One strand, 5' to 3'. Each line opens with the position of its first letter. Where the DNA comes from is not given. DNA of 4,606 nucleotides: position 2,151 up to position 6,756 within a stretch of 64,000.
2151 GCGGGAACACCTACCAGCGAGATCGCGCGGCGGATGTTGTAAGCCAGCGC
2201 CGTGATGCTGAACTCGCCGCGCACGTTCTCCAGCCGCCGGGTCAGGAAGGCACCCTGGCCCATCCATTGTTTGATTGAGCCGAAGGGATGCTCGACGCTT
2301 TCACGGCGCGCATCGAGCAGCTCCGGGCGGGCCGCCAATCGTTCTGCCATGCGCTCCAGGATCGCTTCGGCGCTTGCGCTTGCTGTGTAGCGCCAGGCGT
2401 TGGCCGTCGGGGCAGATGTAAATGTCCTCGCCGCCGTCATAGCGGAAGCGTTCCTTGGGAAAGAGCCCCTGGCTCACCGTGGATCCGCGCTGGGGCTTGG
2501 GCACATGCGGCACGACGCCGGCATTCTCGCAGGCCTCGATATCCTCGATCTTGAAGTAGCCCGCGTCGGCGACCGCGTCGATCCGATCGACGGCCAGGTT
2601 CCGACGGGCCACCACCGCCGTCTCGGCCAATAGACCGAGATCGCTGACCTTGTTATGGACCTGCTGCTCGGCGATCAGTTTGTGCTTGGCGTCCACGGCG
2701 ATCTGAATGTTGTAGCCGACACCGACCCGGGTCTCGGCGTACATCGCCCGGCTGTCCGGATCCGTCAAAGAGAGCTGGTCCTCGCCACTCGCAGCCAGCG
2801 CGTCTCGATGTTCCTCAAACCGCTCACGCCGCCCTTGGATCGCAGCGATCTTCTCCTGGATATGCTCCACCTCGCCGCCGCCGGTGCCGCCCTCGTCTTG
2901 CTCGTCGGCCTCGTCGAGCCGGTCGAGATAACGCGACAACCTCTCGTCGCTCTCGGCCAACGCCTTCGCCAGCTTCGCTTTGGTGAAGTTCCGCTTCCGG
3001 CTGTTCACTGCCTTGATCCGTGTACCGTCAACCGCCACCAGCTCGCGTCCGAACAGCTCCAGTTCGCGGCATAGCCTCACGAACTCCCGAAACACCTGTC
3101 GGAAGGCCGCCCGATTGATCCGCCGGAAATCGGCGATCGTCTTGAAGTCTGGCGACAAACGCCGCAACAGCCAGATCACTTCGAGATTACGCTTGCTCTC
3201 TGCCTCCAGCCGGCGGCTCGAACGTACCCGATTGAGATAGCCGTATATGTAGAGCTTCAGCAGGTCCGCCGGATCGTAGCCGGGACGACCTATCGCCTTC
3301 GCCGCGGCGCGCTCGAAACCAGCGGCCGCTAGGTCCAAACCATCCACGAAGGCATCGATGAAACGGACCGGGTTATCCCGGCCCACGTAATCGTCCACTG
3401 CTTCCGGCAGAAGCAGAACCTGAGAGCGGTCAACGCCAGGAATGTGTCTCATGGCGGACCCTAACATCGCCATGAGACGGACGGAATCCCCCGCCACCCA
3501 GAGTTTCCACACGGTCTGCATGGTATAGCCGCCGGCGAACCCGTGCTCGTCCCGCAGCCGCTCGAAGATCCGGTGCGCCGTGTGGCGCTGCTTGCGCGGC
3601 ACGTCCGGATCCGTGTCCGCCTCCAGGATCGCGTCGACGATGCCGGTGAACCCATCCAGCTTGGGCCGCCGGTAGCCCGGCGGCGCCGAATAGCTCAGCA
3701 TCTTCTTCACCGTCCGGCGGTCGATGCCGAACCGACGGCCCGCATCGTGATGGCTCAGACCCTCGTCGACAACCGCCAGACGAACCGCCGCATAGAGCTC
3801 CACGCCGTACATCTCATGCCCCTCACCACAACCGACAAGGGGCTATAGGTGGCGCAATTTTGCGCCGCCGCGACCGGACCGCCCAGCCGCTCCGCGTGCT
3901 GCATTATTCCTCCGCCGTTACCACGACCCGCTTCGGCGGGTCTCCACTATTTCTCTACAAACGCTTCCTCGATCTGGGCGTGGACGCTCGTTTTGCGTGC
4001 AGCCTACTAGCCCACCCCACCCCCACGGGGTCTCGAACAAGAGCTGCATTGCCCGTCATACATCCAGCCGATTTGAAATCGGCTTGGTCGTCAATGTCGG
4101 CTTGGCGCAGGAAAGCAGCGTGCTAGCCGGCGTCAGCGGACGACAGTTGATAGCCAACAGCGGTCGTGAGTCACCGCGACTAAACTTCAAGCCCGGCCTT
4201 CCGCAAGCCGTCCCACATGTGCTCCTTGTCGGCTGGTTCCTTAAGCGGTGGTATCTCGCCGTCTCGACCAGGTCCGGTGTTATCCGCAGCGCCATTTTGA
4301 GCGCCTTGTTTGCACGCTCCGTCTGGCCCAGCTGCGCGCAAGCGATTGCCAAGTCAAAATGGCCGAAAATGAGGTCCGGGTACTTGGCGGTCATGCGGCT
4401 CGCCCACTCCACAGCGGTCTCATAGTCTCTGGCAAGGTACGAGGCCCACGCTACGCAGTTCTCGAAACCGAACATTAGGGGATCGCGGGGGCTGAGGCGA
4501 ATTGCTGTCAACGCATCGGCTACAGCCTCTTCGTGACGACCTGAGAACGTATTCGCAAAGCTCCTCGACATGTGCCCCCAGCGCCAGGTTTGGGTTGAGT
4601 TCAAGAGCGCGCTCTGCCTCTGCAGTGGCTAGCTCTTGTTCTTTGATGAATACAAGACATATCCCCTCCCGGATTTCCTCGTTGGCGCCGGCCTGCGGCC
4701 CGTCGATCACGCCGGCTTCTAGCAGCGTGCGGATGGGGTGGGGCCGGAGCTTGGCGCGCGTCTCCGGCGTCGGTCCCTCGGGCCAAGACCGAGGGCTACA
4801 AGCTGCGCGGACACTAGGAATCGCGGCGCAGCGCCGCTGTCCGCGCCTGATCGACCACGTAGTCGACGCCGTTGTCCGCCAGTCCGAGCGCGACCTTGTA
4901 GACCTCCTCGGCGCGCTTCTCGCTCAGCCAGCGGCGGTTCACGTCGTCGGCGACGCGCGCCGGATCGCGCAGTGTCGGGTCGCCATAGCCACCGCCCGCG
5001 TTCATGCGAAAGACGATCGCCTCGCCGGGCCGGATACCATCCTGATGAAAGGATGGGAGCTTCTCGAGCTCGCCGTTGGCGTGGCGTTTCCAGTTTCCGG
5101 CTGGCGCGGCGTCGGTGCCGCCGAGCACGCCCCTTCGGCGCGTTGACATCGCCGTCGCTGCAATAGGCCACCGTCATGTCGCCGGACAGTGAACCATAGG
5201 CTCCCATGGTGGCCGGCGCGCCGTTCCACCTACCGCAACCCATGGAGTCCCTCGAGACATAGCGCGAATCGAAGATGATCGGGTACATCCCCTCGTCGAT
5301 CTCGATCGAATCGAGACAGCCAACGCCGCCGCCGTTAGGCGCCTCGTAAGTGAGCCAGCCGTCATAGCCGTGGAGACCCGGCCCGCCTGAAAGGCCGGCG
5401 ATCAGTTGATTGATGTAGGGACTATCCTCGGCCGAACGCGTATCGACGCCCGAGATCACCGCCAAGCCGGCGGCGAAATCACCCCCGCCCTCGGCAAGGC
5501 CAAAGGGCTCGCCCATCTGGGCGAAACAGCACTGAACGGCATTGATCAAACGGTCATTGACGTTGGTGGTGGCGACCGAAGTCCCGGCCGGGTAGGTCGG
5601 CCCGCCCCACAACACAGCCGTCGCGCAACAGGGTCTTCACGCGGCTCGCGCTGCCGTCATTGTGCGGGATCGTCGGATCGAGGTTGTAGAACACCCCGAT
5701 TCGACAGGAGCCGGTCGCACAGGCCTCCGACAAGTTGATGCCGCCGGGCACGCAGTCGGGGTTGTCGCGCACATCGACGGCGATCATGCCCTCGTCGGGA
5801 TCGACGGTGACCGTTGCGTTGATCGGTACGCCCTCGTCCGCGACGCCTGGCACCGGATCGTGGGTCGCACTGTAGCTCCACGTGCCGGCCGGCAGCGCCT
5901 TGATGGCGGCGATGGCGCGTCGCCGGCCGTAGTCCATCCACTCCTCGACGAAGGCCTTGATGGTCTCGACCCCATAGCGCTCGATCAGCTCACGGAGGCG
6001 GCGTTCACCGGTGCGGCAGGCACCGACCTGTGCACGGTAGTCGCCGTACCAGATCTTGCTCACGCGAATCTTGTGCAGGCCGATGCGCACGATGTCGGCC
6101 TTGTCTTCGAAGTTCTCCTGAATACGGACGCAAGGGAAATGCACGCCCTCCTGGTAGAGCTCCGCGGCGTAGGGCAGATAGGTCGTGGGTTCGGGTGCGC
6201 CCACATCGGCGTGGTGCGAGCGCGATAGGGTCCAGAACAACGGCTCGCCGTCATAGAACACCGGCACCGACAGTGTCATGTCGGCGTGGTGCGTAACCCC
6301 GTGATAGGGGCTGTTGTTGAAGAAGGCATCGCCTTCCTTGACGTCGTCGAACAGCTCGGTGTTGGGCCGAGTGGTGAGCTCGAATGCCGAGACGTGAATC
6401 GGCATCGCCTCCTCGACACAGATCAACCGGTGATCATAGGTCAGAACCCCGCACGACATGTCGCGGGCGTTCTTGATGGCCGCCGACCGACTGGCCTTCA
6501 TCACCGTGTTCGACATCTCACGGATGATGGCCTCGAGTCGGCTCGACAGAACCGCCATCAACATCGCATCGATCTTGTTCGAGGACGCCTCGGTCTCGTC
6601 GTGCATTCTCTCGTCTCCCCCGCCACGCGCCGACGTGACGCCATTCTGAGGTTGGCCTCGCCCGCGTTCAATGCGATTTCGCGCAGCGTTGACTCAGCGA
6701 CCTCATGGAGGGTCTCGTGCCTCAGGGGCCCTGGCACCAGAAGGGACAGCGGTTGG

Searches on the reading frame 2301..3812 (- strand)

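Call 45: search_protein_families(library=pfam, proteins=[window:2301-3812:-])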
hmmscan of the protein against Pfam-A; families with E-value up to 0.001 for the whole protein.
window:2301-3812:- (503 aa): 2 families
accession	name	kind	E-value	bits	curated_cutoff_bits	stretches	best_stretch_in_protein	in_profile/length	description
PF05598.16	DUF772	-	2e-16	60.2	23.1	1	175-243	1-73/74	Transposase domain (DUF772)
PF01609.27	DDE_Tnp_1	-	3.7e-06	27.3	23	1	354-438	23-105/200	Transposase DDE domain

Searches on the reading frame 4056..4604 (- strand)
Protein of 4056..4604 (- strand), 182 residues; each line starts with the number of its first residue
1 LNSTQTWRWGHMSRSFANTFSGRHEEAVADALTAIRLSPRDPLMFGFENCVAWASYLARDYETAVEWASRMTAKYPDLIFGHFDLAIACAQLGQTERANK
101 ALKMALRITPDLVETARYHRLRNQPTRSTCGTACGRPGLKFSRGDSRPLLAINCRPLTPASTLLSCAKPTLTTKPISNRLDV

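Call 46: search_protein_families(library=pfam, proteins=[window:4056-4604:-])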
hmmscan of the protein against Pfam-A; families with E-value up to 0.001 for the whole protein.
window:4056-4604:- (182 aa): 9 families
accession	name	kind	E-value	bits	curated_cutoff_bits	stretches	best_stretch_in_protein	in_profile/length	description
PF07719.23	TPR_2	-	8.1e-10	38.5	27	0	81-111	3-33/34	Tetratricopeptide repeat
PF13428.12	TPR_14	-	7.5e-07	29.7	23.5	0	83-114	5-36/44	Tetratricopeptide repeat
PF13414.12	TPR_11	-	3.9e-05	23.7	26.8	0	88-114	3-29/42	TPR repeat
PF13371.12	TPR_9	-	8.2e-05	23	35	1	58-114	8-64/73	Tetratricopeptide repeat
PF13424.12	TPR_12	-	0.00011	22.8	30.1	0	61-109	26-75/77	Tetratricopeptide repeat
PF13432.12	TPR_16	-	0.00026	21.8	32.7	0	21-77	10-63/65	Tetratricopeptide repeat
PF14559.12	TPR_19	-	0.00036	21.2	25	1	58-123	4-66/68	Tetratricopeptide repeat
PF13181.12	TPR_8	-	0.00044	20.6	25.7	0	83-111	5-33/34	Tetratricopeptide repeat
PF00515.34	TPR_1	-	0.00045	20.3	27.8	0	82-111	4-33/34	Tetratricopeptide repeat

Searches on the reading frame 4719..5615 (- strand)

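Call 45: search_protein_families(library=pfam, proteins=[window:4719-5615:-])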
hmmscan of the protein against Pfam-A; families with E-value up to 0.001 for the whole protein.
window:4719-5615:- (298 aa): 1 family
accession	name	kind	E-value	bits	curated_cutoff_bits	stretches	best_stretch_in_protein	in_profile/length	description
PF02538.19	Hydantoinase_B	-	3.7e-16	59.1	26.8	1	6-175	317-479/519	Hydantoinase B/oxoprolinase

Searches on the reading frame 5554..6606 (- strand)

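Call 45: search_protein_families(library=pfam, proteins=[window:5554-6606:-])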
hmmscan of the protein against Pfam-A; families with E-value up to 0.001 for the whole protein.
window:5554-6606:- (350 aa): 1 family
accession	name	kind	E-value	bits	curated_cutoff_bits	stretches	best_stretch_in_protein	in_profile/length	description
PF02538.19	Hydantoinase_B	-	1.7e-88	297.8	26.8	1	13-333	1-315/519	Hydantoinase B/oxoprolinase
